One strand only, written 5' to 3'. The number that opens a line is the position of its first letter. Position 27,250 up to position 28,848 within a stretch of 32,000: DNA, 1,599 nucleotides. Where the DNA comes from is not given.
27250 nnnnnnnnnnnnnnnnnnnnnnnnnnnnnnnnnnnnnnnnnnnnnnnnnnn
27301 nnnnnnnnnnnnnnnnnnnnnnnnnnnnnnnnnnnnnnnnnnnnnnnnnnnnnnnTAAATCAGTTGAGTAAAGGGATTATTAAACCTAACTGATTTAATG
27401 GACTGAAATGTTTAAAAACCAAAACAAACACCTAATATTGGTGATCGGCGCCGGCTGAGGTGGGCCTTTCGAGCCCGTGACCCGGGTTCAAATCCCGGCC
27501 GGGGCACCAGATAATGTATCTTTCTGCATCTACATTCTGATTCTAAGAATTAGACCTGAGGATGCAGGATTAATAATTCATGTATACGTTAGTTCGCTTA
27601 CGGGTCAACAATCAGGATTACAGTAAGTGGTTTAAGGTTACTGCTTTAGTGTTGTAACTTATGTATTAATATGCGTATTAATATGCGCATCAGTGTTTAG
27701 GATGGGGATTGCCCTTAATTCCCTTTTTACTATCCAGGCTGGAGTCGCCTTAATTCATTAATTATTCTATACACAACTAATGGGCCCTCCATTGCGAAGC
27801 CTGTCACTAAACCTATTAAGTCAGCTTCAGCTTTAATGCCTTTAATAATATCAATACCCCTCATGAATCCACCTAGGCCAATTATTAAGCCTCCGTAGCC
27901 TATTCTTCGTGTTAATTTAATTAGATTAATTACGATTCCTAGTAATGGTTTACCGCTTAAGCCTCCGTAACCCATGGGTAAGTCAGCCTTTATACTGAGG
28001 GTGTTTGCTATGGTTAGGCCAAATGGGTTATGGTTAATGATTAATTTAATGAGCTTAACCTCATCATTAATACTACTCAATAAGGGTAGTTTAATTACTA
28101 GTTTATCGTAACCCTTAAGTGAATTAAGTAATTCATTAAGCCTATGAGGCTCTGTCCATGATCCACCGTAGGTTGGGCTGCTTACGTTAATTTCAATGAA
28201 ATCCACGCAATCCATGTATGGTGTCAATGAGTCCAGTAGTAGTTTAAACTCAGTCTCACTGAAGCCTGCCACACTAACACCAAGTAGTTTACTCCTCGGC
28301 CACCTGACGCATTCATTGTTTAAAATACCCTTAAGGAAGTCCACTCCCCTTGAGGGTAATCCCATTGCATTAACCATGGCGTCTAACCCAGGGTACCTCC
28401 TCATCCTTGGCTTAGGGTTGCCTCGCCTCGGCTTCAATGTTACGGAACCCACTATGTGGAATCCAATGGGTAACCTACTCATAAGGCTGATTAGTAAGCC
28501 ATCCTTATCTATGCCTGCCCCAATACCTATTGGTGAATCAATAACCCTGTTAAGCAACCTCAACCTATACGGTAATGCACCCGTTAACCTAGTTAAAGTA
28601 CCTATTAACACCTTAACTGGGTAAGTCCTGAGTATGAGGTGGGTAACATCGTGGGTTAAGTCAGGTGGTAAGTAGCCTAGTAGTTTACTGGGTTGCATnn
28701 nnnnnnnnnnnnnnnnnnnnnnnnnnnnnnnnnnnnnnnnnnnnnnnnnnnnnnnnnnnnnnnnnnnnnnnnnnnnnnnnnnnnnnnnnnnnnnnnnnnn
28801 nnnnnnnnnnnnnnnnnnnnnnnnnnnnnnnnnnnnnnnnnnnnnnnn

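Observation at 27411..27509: Stand-alone 3' fragment of tRNA-Glu(UUC) with its own promoter: candidate split-tRNA gene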

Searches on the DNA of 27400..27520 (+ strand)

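Call 50: search_dna_similar(query=window:27400-27520:+, collection=phages, mode=distant, max_rows=15)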
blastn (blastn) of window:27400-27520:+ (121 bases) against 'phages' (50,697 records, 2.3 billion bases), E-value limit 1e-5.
Records with a match: 26; places in all: 26; records where one place covers at least 80% of the query: 0.
Best place of each record, by identity: 95-99% 7; 90-95% 19.
By first word of the organism name: Sulfolobus 24; Aeropyrum 2.
By host as written in the record: Sulfolobus islandicus 15; - 4; Aeropyrum pernix 2; Sulfolobus sp. 2; Sulfolobus islandicus ARN3/4 2; Sulfolobus islandicus Y08.80.36 1.
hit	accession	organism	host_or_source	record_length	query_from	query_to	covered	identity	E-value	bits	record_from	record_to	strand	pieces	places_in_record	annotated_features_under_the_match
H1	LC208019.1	Aeropyrum globular virus 1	Aeropyrum pernix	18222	63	110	40%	97.9%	3e-14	83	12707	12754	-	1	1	integrase | tRNA-Glu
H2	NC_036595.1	Aeropyrum globular virus 1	Aeropyrum pernix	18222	63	110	40%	97.9%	3e-14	83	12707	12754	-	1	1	integrase | tRNA-Glu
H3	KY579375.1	Sulfolobus spindle-shaped virus 3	Sulfolobus sp.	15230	63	108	38%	97.8%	4e-13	80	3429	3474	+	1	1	ORF11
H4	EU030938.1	Sulfolobus spindle-shaped virus 4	Sulfolobus islandicus ARN3/4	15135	63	108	38%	97.8%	4e-13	80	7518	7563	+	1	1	integrase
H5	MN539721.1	Sulfolobus super-elliptical virus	Sulfolobus islandicus Y08.80.36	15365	63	108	38%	97.8%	4e-13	80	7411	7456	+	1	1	none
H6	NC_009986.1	Sulfolobus spindle-shaped virus 4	Sulfolobus islandicus ARN3/4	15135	63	108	38%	97.8%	4e-13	80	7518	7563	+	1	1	int: integrase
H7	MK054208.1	Sulfolobus spindle-shaped virus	Mutnovsky Volcano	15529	63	106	36%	97.7%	5e-12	76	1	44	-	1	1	hypothetical protein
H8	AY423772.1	Sulfolobus virus Kamchatka 1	-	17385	63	106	36%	93.2%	2e-9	67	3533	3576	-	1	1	ORF F340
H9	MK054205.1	Sulfolobus spindle-shaped virus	Mutnovsky Volcano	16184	63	106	36%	93.2%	2e-9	67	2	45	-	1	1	hypothetical protein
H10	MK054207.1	Sulfolobus spindle-shaped virus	Mutnovsky Volcano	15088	63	106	36%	93.2%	2e-9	67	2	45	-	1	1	hypothetical protein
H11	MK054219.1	Sulfolobus spindle-shaped virus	Sulfolobus islandicus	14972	63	106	36%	93.2%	2e-9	67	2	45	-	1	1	hypothetical protein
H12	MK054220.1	Sulfolobus spindle-shaped virus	Sulfolobus islandicus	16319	63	106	36%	93.2%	2e-9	67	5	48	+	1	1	hypothetical protein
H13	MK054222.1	Sulfolobus spindle-shaped virus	Sulfolobus islandicus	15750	63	106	36%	93.2%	2e-9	67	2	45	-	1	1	hypothetical protein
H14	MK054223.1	Sulfolobus spindle-shaped virus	Sulfolobus islandicus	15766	63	106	36%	93.2%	2e-9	67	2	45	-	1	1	hypothetical protein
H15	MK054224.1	Sulfolobus spindle-shaped virus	Sulfolobus islandicus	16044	63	106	36%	93.2%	2e-9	67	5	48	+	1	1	hypothetical protein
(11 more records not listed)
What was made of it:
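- Closest known: tRNA-Glu attachment sites of SSV-type integrating viruses. Same: The same stretch of tRNA-Glu (about position 28 to the 3' end) is the attP/attB core (call 50).
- Window 27462-27509 matches, at 93-98% identity, the tRNA-Glu attP segments inside the integrase genes of Aeropyrum globular virus 1, SSV3, SSV4 and SSV-K1 (call 50).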

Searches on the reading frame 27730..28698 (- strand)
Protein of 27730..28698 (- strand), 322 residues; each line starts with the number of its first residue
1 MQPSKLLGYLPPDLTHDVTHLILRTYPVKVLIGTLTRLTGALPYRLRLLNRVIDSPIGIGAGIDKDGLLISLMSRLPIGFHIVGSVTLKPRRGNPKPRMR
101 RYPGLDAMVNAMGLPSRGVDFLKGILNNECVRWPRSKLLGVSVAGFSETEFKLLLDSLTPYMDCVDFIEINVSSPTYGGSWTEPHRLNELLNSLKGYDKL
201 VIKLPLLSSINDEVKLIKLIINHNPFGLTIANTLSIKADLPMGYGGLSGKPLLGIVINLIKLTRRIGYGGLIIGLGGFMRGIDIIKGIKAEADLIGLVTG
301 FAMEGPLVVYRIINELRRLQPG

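Call 9: search_protein_families(library=pfam, proteins=[window:27730-28698:-])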
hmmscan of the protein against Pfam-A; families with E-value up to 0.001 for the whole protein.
window:27730-28698:- (322 aa): 1 family
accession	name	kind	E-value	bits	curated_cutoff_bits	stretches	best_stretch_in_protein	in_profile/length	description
PF01180.27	DHO_dh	-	2.9e-32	112.5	27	1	52-318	10-289/291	Dihydroorotate dehydrogenase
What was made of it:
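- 27730..28698 (-): pyrD (dihydroorotate dehydrogenase), the downstream neighbour. Used to identify the organism. Pfam PF01180 (call 9).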

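Call 17: find_encoding_contigs(protein=window:27730-28698:-, flank=2000, max_places=6)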
Protein window:27730-28698:- (322 aa): 2 contigs read that carry it; 2 places shown.
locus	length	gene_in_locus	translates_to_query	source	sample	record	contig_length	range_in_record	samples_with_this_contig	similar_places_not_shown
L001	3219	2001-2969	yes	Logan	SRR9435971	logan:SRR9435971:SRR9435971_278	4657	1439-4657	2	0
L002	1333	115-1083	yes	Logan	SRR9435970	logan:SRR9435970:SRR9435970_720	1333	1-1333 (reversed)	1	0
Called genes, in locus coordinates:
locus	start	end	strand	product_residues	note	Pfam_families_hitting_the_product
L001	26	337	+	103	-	-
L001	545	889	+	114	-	PF12838:Fer4_7 (weak), PF25160:LdpA_Fe-S-bd (weak), PF00037:Fer4, PF12797:Fer4_2 (weak), PF12837:Fer4_6, PF13237:Fer4_10, PF14697:Fer4_21, PF12838:Fer4_7, +3 more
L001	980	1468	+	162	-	PF01948:PyrI, PF02748:PyrI_C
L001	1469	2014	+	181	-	PF00156:Pribosyltran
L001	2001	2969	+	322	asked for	PF01180:DHO_dh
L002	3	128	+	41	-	?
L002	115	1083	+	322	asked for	PF01180:DHO_dh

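Call 21: find_homologous_proteins(query=window:27730-28698:-, max_evalue=1e-30)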
Query window:27730-28698:- (322 aa): 27 proteins with E <= 1e-30 among 6002 candidates.
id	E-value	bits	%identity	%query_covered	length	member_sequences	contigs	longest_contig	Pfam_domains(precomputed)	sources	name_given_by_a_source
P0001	3.9e-207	705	100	100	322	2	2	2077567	PF01180.28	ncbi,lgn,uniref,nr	ncbi:dihydroorotate oxidase [Caldivirga maquilingensis]|uniref:Dihydroorotate oxidase n=1 Tax=Caldiv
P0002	1.5e-178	611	86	99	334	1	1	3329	PF01180.28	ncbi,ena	-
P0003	2.1e-176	604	83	99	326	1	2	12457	PF01180.28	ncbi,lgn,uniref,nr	ncbi:dihydroorotate dehydrogenase [Caldivirga sp. UBA161]|uniref:dihydroorotate dehydrogenase n=1 Ta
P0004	1.9e-151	522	73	97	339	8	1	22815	PF01180.28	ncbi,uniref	ncbi:dihydroorotate dehydrogenase [Caldivirga sp.]|uniref:dihydroorotate dehydrogenase n=1 Tax=Caldi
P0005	8.9e-150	517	71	97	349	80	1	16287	PF01180.28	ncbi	-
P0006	8.4e-89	316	51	97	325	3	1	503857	PF01180.28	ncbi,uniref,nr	ncbi:dihydroorotate dehydrogenase (quinone) [Thermocladium modestius]|uniref:Dihydroorotate dehydrog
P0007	4.1e-83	297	50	94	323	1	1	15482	PF01180.28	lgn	-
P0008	2.1e-67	246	45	97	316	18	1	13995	PF01180.28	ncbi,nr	ncbi:MAG: dihydroorotate oxidase [Vulcanisaeta sp.]|nr:dihydroorotate oxidase [Vulcanisaeta sp.]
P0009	1.1e-66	243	45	97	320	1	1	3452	PF01180.28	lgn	-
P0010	6.0e-66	241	47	98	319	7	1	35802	PF01180.28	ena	-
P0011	7.5e-65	237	45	98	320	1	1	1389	PF01180.28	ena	-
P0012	1.9e-63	233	45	96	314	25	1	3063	PF01180.28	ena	-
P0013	6.8e-63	231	44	98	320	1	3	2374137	PF01180.28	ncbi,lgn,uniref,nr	ncbi:dihydroorotate dehydrogenase [Vulcanisaeta distributa]|uniref:Dihydroorotate oxidase n=1 Tax=Vu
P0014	2.8e-62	229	44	98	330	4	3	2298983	PF01180.28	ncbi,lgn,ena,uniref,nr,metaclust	ncbi:Dihydroorotate oxidase [Vulcanisaeta moutnovskia 768-28]|uniref:Dihydroorotate oxidase n=1 Tax=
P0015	9.0e-62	227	44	97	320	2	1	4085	PF01180.28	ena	-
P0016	1.4e-61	227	44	98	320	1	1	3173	PF01180.28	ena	-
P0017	4.2e-60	222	43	94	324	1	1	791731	PF01180.28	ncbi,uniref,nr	ncbi:dihydroorotate dehydrogenase [Vulcanisaeta thermophila]|uniref:dihydroorotate dehydrogenase n=1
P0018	1.2e-58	217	42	97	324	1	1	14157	PF01180.28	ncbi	-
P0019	1.3e-57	214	48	83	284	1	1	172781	PF01180.28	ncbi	-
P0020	9.5e-56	208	42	97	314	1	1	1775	PF01180.28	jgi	jgi:dihydroorotate dehydrogenase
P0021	1.9e-55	207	48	83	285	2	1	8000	PF01180.28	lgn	-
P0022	2.6e-55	206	43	97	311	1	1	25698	PF01180.28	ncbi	-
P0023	1.1e-52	197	46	78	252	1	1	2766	PF01180.28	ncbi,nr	ncbi:MAG: dihydroorotate oxidase, partial [Vulcanisaeta sp.]|nr:dihydroorotate oxidase [Vulcanisaeta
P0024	9.6e-47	178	44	78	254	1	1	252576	PF01180.28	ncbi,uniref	ncbi:dihydroorotate dehydrogenase [Vulcanisaeta sp. JCM 16159]|uniref:dihydroorotate dehydrogenase n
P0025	6.0e-45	172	51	63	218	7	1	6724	PF01180.28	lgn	-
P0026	3.1e-40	157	38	98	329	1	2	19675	PF01180.28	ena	-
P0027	1.0e-38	152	35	98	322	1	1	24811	PF01180.28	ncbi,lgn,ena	-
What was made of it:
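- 27730..28698 (-): 100% identical to the C. maquilingensis protein (call 21).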

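Call 26: find_encoding_contigs(protein=P0003, flank=3000, max_places=3)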
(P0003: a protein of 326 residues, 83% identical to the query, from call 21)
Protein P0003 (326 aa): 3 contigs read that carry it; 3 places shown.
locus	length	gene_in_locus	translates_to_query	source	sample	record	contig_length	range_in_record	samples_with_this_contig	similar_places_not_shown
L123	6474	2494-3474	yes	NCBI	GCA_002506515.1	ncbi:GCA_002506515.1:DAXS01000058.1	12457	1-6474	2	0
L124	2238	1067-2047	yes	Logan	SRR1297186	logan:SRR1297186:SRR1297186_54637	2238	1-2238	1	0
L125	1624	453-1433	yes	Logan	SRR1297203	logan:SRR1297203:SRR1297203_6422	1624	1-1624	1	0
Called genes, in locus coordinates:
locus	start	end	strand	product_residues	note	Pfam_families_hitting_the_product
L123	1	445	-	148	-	PF06240:COXG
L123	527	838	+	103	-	-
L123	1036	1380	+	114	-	PF12838:Fer4_7 (weak), PF25160:LdpA_Fe-S-bd (weak), PF00037:Fer4, PF12797:Fer4_2 (weak), PF12837:Fer4_6, PF13237:Fer4_10, PF14697:Fer4_21, PF12838:Fer4_7, +3 more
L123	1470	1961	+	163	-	PF01948:PyrI, PF02748:PyrI_C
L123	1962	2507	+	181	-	PF00156:Pribosyltran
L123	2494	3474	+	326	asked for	PF01180:DHO_dh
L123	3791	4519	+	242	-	PF00156:Pribosyltran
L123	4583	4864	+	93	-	-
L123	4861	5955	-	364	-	PF00483:NTP_transferase, PF12804:NTP_transf_3 (weak), PF25084:LbH_EIF2B, PF00132:Hexapep (weak), PF25087:GMPPB_C, PF00132:Hexapep (weak)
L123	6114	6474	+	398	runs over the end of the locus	PF13428:TPR_14 (faint)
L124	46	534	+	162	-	PF01948:PyrI, PF02748:PyrI_C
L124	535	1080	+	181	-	PF00156:Pribosyltran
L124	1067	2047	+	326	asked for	PF01180:DHO_dh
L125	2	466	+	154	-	?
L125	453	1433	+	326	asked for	PF01180:DHO_dh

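Call 27: find_encoding_contigs(protein=P0004, flank=3000, max_places=3)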
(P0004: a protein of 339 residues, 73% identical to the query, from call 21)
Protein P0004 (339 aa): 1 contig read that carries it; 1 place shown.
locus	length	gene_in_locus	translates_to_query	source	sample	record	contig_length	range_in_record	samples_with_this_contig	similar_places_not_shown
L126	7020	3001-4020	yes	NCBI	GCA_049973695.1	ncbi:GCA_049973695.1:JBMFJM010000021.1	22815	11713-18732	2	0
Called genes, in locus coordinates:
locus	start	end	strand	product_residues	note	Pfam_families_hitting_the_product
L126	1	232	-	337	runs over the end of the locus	PF13412:HTH_24 (weak)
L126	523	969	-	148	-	PF06240:COXG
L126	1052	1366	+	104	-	-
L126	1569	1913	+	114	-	PF12838:Fer4_7 (weak), PF25160:LdpA_Fe-S-bd (weak), PF00037:Fer4, PF12797:Fer4_2 (weak), PF12837:Fer4_6, PF13237:Fer4_10, PF14697:Fer4_21, PF12838:Fer4_7, +3 more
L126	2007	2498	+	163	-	PF01948:PyrI, PF02748:PyrI_C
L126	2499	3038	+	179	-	PF00156:Pribosyltran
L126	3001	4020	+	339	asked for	PF01180:DHO_dh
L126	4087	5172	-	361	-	PF02915:Rubrerythrin (weak), PF04454:Linocin_M18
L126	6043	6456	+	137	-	PF18765:Polbeta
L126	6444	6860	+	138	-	PF01934:HepT-like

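Call 28: find_encoding_contigs(protein=P0006, flank=3000, max_places=3)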
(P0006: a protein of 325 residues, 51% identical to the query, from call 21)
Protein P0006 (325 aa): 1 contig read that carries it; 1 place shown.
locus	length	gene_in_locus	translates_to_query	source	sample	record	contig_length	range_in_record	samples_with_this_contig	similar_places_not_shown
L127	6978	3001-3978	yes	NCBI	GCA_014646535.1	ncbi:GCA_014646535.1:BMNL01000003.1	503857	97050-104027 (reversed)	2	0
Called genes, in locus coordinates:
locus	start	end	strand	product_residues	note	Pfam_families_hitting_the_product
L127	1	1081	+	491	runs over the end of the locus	PF00083:Sugar_tr, PF07690:MFS_1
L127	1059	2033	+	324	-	PF02729:OTCace_N, PF00185:OTCace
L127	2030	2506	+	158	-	PF01948:PyrI, PF02748:PyrI_C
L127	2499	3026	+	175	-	PF00156:Pribosyltran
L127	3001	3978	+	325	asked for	PF01180:DHO_dh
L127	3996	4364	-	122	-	-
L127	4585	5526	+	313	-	PF01380:SIS (weak), PF10432:bact-PGI_C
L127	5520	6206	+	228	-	-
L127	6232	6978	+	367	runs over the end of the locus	PF01841:Transglut_core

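Call 60: find_encoding_contigs(protein=P0004, flank=10000, max_places=1)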
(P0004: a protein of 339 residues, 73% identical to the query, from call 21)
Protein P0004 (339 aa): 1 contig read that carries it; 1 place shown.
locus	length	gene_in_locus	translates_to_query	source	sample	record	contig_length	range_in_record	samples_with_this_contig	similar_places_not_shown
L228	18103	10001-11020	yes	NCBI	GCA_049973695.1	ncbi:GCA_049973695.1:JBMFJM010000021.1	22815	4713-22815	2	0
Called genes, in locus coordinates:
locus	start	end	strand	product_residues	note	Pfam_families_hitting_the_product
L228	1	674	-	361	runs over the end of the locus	PF10509:GalKase_gal_bdg, PF00288:GHMP_kinases_N, PF08544:GHMP_kinases_C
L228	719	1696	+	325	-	PF01087:GalP_UDP_transf, PF01230:HIT (faint), PF02744:GalP_UDP_tr_C, PF11969:DcpS_C (weak)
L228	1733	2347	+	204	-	PF01170:UPF0020 (weak)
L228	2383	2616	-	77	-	-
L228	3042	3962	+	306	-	PF02665:Nitrate_red_gam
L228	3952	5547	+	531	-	PF00037:Fer4 (faint), PF13183:Fer4_8, PF13187:Fer4_9 (weak), PF13237:Fer4_10 (faint), PF13534:Fer4_17 (weak), PF02754:CCG (weak)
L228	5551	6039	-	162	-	-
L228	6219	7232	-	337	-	PF13412:HTH_24 (weak)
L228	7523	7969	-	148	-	PF06240:COXG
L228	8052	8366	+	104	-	-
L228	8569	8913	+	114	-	PF12838:Fer4_7 (weak), PF25160:LdpA_Fe-S-bd (weak), PF00037:Fer4, PF12797:Fer4_2 (weak), PF12837:Fer4_6, PF13237:Fer4_10, PF14697:Fer4_21, PF12838:Fer4_7, +3 more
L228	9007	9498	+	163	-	PF01948:PyrI, PF02748:PyrI_C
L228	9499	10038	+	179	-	PF00156:Pribosyltran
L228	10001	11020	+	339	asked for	PF01180:DHO_dh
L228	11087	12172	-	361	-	PF02915:Rubrerythrin (weak), PF04454:Linocin_M18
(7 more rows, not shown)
